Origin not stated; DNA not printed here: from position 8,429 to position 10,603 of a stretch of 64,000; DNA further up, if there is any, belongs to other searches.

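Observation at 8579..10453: selB without selA, selD, tRNA-Sec or an obvious selenoprotein in 64 kb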

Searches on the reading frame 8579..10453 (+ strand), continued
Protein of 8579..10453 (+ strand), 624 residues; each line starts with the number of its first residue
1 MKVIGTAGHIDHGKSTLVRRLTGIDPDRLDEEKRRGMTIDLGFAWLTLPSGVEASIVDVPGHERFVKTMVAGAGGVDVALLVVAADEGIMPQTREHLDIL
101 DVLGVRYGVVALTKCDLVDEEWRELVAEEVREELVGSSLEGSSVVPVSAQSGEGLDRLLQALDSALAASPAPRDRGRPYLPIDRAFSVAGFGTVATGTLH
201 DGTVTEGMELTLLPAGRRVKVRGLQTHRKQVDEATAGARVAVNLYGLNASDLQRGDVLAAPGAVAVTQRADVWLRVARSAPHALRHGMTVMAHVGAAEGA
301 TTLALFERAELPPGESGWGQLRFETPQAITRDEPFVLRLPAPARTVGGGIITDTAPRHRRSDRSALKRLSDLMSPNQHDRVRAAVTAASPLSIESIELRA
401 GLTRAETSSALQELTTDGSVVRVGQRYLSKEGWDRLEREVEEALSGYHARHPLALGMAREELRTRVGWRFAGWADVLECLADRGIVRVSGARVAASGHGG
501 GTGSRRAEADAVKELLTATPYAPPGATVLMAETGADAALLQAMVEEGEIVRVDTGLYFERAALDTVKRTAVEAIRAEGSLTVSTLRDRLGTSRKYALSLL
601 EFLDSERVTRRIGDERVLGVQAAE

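Call 46: search_protein_families(library=pfam, proteins=[L063:8573-9964:+, L063:7459-8400:+, L017:8569-9975:+, L014:12307-13740:+, L009:8179-9216:+, L009:12625-13872:+, L016:7805-9055:+, L008:12487-13320:+, L062:11974-13110:+, L077:11973-13127:+], max_evalue=0.00001)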
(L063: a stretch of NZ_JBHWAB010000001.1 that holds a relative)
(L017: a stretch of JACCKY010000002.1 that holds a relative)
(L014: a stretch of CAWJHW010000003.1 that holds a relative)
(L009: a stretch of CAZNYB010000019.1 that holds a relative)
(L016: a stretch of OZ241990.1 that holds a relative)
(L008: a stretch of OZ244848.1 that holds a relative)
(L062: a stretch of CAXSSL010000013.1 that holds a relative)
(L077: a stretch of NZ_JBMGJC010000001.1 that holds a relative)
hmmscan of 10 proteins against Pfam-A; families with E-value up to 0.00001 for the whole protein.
L063:8573-9964:+ (463 aa): 3 families
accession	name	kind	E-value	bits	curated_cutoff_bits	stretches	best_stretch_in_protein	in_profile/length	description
PF03841.19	SelA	-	1.9e-165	550.8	22.8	1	83-447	1-366/367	L-seryl-tRNA selenium transferase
PF01053.26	Cys_Met_Meta_PP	-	1.3e-08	34.2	27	1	132-315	55-221/381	Cys/Met metabolism PLP-dependent enzyme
PF12390.13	Se-cys_synth_N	-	2.2e-08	34.5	22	1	9-48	1-40/40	Selenocysteine synthase N terminal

L063:7459-8400:+ (313 aa): 2 families
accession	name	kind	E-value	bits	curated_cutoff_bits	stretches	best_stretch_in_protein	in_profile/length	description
PF00586.29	AIRS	-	1.6e-27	96.5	24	1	17-123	2-112/112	AIR synthase related protein, N-terminal domain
PF02769.27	AIRS_C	-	2.5e-22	80.1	23.1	1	135-307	1-150/156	AIR synthase related protein, C-terminal domain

L017:8569-9975:+ (468 aa): 5 families
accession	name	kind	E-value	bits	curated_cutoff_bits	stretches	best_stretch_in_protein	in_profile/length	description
PF03841.19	SelA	-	2e-166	554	22.8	1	89-453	1-366/367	L-seryl-tRNA selenium transferase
PF12390.13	Se-cys_synth_N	-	1.1e-12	48.2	22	1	10-49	1-40/40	Selenocysteine synthase N terminal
PF01053.26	Cys_Met_Meta_PP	-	1.8e-09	37.1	27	1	138-320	55-220/381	Cys/Met metabolism PLP-dependent enzyme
PF01041.23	DegT_DnrJ_EryC1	-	1.4e-08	34.8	19.8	1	132-265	21-146/360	DegT/DnrJ/EryC1/StrS aminotransferase family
PF01212.27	Beta_elim_lyase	-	1.1e-06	28.6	27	1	136-326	33-224/288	Beta-eliminating lyase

L014:12307-13740:+ (477 aa): 0 families

L009:8179-9216:+ (345 aa): 3 families
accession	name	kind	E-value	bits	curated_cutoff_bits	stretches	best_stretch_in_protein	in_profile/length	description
PF00793.26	DAHP_synth_1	-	1.2e-77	260.9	25.5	1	88-326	9-263/270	DAHP synthetase I family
PF03102.20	NeuB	-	2.7e-08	34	22.1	1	143-331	53-233/241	NeuB family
PF18152.6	DAHP_snth_FXD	-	2e-07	31.2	27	1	1-63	1-59/67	DAHP synthase ferredoxin-like domain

L009:12625-13872:+ (415 aa): 5 families
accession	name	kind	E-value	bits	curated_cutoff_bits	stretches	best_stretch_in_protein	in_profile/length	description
PF00441.29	Acyl-CoA_dh_1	-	6.1e-49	166.5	22.4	1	257-406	1-149/150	Acyl-CoA dehydrogenase, C-terminal domain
PF02771.21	Acyl-CoA_dh_N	-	1.8e-30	106.1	22.9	1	39-148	2-113/113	Acyl-CoA dehydrogenase, N-terminal domain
PF08028.16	Acyl-CoA_dh_2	-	7.3e-25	88.2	22.7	1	273-395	2-133/134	Acyl-CoA dehydrogenase, C-terminal domain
PF02770.24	Acyl-CoA_dh_M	-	1.8e-23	82.9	33.3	1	152-245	1-97/97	Acyl-CoA dehydrogenase, middle domain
PF22924.1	ACOX_C_alpha1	-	4e-13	50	27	1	266-407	3-169/169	Acyl-CoA oxidase, C-alpha1 domain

L016:7805-9055:+ (416 aa): 2 families
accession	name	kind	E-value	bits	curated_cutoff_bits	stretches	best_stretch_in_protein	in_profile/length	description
PF04055.27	Radical_SAM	-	1.3e-25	91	29.5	1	28-197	1-163/166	Radical SAM superfamily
PF06969.22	HemN_C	-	1.4e-13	51.1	24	1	339-400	6-67/67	HemN C-terminal domain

L008:12487-13320:+ (277 aa): 5 families
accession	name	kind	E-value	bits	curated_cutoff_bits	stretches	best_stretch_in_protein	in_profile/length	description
PF13649.12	Methyltransf_25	-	4.6e-18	66.1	27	1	58-155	1-97/97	Methyltransferase domain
PF08241.18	Methyltransf_11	-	3.2e-14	53.8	21.2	1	59-159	1-95/95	Methyltransferase domain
PF08242.18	Methyltransf_12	-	1.2e-12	48.9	30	1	59-157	1-98/98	Methyltransferase domain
PF13489.12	Methyltransf_23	-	3.3e-09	37.1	27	1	50-207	16-124/164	Methyltransferase domain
PF13847.12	Methyltransf_31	-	4e-09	36.7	27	1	57-163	6-113/145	Methyltransferase domain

L062:11974-13110:+ (378 aa): 5 families
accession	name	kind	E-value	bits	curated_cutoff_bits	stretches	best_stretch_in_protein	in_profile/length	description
PF00266.25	Aminotran_5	-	4.7e-81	273.1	21.5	1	2-367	1-369/371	Aminotransferase class-V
PF01041.23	DegT_DnrJ_EryC1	-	4.6e-11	43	19.8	1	68-211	45-185/360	DegT/DnrJ/EryC1/StrS aminotransferase family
PF01053.26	Cys_Met_Meta_PP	-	4e-09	35.9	27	1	40-184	44-185/381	Cys/Met metabolism PLP-dependent enzyme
PF00155.27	Aminotran_1_2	-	5e-09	36.3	19.7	1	4-371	6-359/361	Aminotransferase class I and II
PF00464.25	SHMT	-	2.1e-06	27.1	27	1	73-330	96-357/399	Serine hydroxymethyltransferase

L077:11973-13127:+ (384 aa): 4 families
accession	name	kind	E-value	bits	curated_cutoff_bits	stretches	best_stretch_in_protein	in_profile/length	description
PF01494.25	FAD_binding_3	-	1.3e-16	61.2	22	1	2-155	1-167/349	FAD binding domain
PF01266.30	DAO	-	9e-09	35.7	27.9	1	4-94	1-95/353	FAD dependent oxidoreductase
PF00890.30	FAD_binding_2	-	8.1e-08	32.3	20.4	1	4-51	1-49/414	FAD binding domain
PF12831.13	FAD_oxidored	-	1.8e-07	31.2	27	1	4-57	1-48/416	FAD dependent oxidoreductase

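Call 51: find_homologous_proteins(query=A2, max_evalue=1e-30)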
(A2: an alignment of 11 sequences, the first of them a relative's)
Query A2 (11 sequences) (460 aa, profile of the alignment): 8000 proteins with E <= 1e-30 among 8000 candidates; the best 120 are listed.
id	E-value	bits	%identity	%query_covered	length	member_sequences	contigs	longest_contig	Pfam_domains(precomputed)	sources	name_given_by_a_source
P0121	1.7e-215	734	72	90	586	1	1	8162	PF03841.20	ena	-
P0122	1.6e-211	721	52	100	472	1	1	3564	PF03841.20,PF12390.14,PF01212.28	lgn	-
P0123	3.6e-207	707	48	100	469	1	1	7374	PF03841.20,PF12390.14,PF01212.28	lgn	-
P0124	1.7e-205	701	51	100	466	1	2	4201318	PF03841.20,PF12390.14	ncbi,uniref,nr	ncbi:L-seryl-tRNA(Sec) selenium transferase SelA [Clostridium aceticum]|uniref:L-seryl-tRNA(Sec) sel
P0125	4.0e-205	700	47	100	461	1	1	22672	PF03841.20,PF12390.14,PF01053.27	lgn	-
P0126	4.5e-205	700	53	97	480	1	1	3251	PF03841.20,PF12390.14,PF00266.26,PF01212.28,PF01053.27,PF01041.24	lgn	-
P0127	5.8e-205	699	50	99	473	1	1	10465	PF03841.20,PF12390.14,PF01212.28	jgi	-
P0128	7.9e-205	699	51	99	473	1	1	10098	PF03841.20,PF12390.14,PF01212.28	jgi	-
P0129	4.4e-204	697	50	99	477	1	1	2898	PF03841.20,PF12390.14,PF01212.28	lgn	-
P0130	7.4e-203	693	50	100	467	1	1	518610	PF03841.20,PF12390.14,PF01053.27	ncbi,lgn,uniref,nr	ncbi:L-seryl-tRNA(Sec) selenium transferase [Natronincola peptidivorans]|uniref:L-seryl-tRNA(Sec) se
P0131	9.1e-203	692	47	100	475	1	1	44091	PF03841.20,PF12390.14,PF00266.26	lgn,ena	-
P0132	1.4e-202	692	48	100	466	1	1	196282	PF03841.20,PF12390.14,PF01053.27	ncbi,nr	ncbi:MAG: L-seryl-tRNA(Sec) selenium transferase [Clostridiaceae bacterium]|nr:L-seryl-tRNA(Sec) sel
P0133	1.5e-202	692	47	100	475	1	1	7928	PF03841.20,PF12390.14,PF00266.26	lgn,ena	-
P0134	1.7e-202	691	47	100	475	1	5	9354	PF03841.20,PF12390.14,PF00266.26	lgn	-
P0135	1.9e-202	691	47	100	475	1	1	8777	PF03841.20,PF12390.14,PF00266.26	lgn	-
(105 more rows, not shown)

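Call 52: search_dna_similar(query=L052:7499-8878:+, collection=plasmids, mode=protein, max_evalue=1e-20, max_rows=40)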
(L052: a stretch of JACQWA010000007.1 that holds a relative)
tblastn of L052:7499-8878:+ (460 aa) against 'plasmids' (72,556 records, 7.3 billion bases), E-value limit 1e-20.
Records with a match: 150; places in all: 150; records where one place covers at least 80% of the query: 128.
Best place of each record, by identity: <60% 150.
By first word of the organism name: Sinorhizobium 50; Paracoccus 11; Ensifer 11; Roseomonas 11; Terrisporobacter 8; Enterococcus 6; Rhizobium 5; Ligilactobacillus 5; Escherichia 4; Caballeronia 4; and 26 more.
By predicted mobility (MOB-suite, as given by PLSDB): non-mobilizable 87; conjugative 55; mobilizable 8.
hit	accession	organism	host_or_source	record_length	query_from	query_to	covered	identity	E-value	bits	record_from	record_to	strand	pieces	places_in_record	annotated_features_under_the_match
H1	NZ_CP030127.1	Indioceanicola profundi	sediment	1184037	84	460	82%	55.3%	1e-84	290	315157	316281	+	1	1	none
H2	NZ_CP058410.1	Trichlorobacter lovleyi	whole genome,river sediment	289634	80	448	80%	56.5%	4e-99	333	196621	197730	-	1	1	selA: L-seryl-tRNA(Sec) selenium transferase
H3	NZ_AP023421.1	Pusillibacter faecalis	Homo sapiens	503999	81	460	83%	53.5%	2e-88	301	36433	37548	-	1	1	selA: L-seryl-tRNA(Sec) selenium transferase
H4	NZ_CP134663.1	Escherichia coli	Larus michahellis,bacteria,cloaca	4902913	73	450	82%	52.1%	2e-89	305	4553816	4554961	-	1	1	none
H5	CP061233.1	Escherichia coli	Sheep,cell culture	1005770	73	448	82%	51.8%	1e-88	302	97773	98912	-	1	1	selA: L-seryl-tRNA(Sec) selenium transferase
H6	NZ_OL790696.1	Escherichia coli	-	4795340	73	448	82%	51.8%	1e-88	302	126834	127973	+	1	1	none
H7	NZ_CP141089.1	Escherichia coli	Homo sapiens,Infected Human Urine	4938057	73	448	82%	51.8%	2e-88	302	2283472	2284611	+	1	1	none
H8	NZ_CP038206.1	Paracoccus pantotrophus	single cell,soil associated with ...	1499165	73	458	84%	50.4%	2e-82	284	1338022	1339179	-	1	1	none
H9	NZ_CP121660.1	Sinorhizobium terangae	Desmanthus virgatus,cell culture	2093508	70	452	83%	50.8%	3e-89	304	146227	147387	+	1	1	none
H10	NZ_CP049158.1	Caballeronia sp. SBC1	whole organism,soil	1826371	72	452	83%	50.9%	3e-85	292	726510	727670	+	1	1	none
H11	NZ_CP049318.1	Caballeronia sp. SBC2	whole organism,soil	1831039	72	452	83%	50.9%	3e-85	292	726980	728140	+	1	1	none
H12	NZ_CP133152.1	Sinorhizobium chiapasense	Acaciella angustissima,cell culture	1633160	70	452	83%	50.5%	2e-91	310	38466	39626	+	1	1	none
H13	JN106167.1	uncultured bacterium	-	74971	84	460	82%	51.3%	8e-84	288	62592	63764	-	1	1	selA: SelA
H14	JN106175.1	uncultured bacterium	-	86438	84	460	82%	51.3%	8e-84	288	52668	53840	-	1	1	selA: SelA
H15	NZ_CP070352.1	Ensifer sp. PDNC004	cell culture,Plastic debris in ...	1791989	68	456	85%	49.5%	2e-81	281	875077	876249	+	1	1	none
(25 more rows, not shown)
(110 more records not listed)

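Call 69: search_protein_representatives(alignment_id=A3)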
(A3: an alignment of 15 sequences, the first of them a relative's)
Query: 15 sequences, 472 profile positions. Proteins with E-value up to 0.001 (for the whole library): 15953; up to 1e-10: 11197; up to 1e-30: 5048. The best 150 are listed.
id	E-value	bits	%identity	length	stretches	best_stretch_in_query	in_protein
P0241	1.7e-211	719.3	-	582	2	171-458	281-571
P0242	4.3e-207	704.9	-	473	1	3-470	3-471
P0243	1.5e-198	676.7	-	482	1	4-470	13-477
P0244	9.9e-197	670.7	-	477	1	4-468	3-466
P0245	2.5e-194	662.8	-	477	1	3-470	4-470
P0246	2.2e-191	653.1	-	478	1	8-470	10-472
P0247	4.6e-186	635.5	-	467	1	6-469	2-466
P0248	5.2e-186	635.3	-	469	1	6-470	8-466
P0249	1.2e-184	630.9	-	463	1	6-470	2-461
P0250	2.4e-181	620.0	-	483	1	9-470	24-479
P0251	4.1e-181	619.2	-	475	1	3-470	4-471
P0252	7.0e-181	618.4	-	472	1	5-470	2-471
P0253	2.7e-180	616.5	-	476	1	6-466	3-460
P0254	1.4e-179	614.1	-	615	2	64-470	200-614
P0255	1.9e-179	613.7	-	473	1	4-467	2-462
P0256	3.1e-179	613.0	-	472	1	6-469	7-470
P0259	4.7e-177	605.8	-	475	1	6-465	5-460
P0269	5.2e-173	592.5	-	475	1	7-468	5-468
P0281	2.8e-169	580.1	-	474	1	4-470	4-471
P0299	7.6e-167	572.2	-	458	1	11-469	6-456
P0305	1.1e-165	568.3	-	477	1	6-470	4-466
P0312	1.3e-164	564.8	-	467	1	4-468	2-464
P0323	1.5e-163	561.3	-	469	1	4-469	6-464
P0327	3.3e-163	560.1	-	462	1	9-471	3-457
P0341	9.4e-162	555.4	-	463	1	3-469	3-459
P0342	1.0e-161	555.2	-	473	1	5-469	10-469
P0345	1.6e-161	554.6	-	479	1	7-469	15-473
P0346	1.8e-161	554.5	-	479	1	8-469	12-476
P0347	1.8e-161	554.4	-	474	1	13-469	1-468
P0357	2.8e-160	550.5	-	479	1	7-470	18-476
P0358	3.7e-160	550.1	-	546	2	8-382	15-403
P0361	7.8e-160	549.0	-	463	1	5-469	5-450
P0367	1.9e-159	547.8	-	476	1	4-469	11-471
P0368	2.6e-159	547.3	-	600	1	6-471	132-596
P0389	4.5e-158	543.2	-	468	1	7-470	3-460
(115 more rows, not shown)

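Call 71: list_cluster_members(proteins=[P0347, P0345, P0361, P0346, P0299, P0341, P0259, P0281, P0269, P0389])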
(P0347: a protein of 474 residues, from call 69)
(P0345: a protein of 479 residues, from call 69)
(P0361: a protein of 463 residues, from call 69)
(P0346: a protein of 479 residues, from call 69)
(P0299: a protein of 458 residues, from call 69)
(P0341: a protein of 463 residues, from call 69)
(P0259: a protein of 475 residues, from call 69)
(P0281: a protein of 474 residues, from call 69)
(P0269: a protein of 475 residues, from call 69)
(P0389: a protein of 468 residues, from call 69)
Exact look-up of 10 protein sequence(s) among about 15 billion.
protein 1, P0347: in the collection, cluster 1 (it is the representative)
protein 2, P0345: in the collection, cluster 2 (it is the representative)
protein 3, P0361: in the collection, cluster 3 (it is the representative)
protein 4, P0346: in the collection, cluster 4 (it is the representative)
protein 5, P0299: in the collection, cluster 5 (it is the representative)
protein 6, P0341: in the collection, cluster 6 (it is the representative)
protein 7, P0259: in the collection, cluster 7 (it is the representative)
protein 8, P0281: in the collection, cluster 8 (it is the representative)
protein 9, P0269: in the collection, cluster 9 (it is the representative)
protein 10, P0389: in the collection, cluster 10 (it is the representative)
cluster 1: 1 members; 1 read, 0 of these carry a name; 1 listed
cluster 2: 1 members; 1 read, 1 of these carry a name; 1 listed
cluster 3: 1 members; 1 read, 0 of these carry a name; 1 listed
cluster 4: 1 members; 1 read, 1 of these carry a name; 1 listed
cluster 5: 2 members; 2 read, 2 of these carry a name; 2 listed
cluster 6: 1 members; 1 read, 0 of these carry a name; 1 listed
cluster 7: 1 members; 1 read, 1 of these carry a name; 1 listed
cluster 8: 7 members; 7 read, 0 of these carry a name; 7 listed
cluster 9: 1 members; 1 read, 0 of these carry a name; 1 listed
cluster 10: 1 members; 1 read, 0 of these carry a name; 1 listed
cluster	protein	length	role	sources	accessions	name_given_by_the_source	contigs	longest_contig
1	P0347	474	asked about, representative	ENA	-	-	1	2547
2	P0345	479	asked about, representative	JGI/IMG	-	L-seryl-tRNA(Ser) seleniumtransferase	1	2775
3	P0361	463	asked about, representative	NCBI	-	-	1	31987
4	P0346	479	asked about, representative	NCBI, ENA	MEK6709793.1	MAG: L-seryl-tRNA(Sec) selenium transferase [Nitrospinota bacterium]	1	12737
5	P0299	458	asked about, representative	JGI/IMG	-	L-seryl-tRNA(Ser) seleniumtransferase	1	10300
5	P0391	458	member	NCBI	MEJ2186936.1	MAG: L-seryl-tRNA(Sec) selenium transferase [Gemmatimonadota bacterium]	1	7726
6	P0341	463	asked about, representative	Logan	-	-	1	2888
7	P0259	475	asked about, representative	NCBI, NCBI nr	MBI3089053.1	MAG: L-seryl-tRNA(Sec) selenium transferase [Candidatus Tectomicrobia bacterium] | L-seryl-tRNA(Sec) selenium transferase [Candidatus Tectomicrobia bacterium]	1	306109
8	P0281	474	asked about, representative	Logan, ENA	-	-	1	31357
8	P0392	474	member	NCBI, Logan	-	-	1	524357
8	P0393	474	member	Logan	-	-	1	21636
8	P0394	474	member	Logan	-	-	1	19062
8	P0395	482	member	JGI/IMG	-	-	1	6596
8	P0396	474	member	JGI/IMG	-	-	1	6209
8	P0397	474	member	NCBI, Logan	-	-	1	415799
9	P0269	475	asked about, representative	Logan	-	-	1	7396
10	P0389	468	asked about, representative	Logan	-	-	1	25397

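Call 72: list_cluster_members(proteins=[P0305, P0312, P0323, P0358, P0368, P0357, P0342, P0367, P0327, P0256])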
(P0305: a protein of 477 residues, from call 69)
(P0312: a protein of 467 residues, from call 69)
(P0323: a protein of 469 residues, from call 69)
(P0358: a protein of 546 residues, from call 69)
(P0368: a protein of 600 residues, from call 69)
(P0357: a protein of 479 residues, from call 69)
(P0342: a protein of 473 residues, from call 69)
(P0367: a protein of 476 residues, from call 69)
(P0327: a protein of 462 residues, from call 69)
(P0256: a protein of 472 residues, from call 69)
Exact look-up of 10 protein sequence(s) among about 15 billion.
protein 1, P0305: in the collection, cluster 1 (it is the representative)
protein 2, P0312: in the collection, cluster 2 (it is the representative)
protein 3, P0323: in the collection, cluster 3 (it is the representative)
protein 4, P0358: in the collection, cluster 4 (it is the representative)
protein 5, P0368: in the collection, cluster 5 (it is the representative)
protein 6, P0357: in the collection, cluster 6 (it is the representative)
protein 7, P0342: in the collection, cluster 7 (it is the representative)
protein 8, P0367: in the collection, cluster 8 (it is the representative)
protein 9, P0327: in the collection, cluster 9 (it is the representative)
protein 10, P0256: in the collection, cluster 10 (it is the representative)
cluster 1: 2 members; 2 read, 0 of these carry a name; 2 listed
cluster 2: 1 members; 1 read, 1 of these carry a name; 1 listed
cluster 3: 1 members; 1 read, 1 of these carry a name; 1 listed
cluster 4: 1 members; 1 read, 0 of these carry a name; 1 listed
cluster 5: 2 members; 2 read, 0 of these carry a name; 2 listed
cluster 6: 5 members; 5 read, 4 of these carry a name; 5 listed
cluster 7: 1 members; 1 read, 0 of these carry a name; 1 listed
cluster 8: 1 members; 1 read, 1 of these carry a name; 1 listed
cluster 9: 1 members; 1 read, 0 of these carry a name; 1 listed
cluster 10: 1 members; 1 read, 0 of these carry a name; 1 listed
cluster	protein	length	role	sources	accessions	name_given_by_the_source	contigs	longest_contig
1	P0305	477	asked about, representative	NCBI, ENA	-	-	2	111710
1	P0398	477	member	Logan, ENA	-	-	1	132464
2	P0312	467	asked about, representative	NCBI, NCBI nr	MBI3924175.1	MAG: L-seryl-tRNA(Sec) selenium transferase [Armatimonadetes bacterium] | L-seryl-tRNA(Sec) selenium transferase [Armatimonadota bacterium]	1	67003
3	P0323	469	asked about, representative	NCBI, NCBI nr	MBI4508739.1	MAG: L-seryl-tRNA(Sec) selenium transferase [Deltaproteobacteria bacterium] | L-seryl-tRNA(Sec) selenium transferase [Deltaproteobacteria bacterium]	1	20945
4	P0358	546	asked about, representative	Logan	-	-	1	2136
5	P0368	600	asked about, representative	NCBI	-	-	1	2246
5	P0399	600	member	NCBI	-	-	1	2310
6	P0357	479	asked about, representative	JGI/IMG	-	L-seryl-tRNA(Ser) seleniumtransferase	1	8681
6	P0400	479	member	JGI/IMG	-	L-seryl-tRNA(Ser) seleniumtransferase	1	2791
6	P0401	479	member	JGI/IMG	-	L-seryl-tRNA(Ser) seleniumtransferase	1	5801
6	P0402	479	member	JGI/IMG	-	L-seryl-tRNA(Ser) seleniumtransferase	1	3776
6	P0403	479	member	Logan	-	-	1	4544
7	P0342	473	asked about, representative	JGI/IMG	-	-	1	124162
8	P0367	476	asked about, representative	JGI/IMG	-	L-seryl-tRNA(Ser) seleniumtransferase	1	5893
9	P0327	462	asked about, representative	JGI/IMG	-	-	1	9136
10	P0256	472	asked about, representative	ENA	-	-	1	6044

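Call 73: find_homologous_proteins(query=P0312, max_evalue=1e-30)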
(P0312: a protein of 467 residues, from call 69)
Query P0312 (467 aa): 7999 proteins with E <= 1e-30 among 8000 candidates; the best 120 are listed.
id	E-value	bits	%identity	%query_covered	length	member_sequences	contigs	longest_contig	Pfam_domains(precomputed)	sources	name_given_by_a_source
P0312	1.1e-293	992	100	100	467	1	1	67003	PF03841.20,PF12390.14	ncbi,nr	ncbi:MAG: L-seryl-tRNA(Sec) selenium transferase [Armatimonadetes bacterium]|nr:L-seryl-tRNA(Sec) se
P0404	8.9e-165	567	63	99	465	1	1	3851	PF03841.20,PF12390.14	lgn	-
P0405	1.9e-155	536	61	96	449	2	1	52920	PF03841.20,PF12390.14,PF01212.28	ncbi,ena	-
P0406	7.8e-155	534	61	98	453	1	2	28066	PF03841.20,PF12390.14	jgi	-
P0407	1.1e-154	534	60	98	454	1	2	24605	PF03841.20,PF12390.14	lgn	-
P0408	1.8e-153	530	61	96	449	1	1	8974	PF03841.20,PF12390.14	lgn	-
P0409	5.1e-147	508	58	97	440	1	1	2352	PF03841.20,PF12390.14,PF00266.26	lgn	-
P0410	9.4e-139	481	57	97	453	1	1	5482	PF03841.20,PF12390.14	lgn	-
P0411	1.3e-138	481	58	95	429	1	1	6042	PF03841.20,PF12390.14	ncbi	ncbi:MAG: L-seryl-tRNA(Sec) selenium transferase, partial [Candidatus Eremiobacterota bacterium]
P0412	1.1e-134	468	54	97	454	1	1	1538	PF03841.20,PF12390.14,PF00266.26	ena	-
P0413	3.1e-134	466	56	95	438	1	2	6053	PF03841.20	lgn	-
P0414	1.5e-133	464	56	95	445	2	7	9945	PF03841.20,PF12390.14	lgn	-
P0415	1.8e-133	464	52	100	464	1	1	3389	PF03841.20,PF12390.14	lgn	-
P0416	3.0e-133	463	55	94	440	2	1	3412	PF03841.20,PF12390.14,PF01053.27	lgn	-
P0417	4.1e-133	463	55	98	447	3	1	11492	PF03841.20,PF12390.14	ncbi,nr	ncbi:MAG: L-seryl-tRNA(Sec) selenium transferase [Candidatus Eremiobacteraeota bacterium]|nr:L-seryl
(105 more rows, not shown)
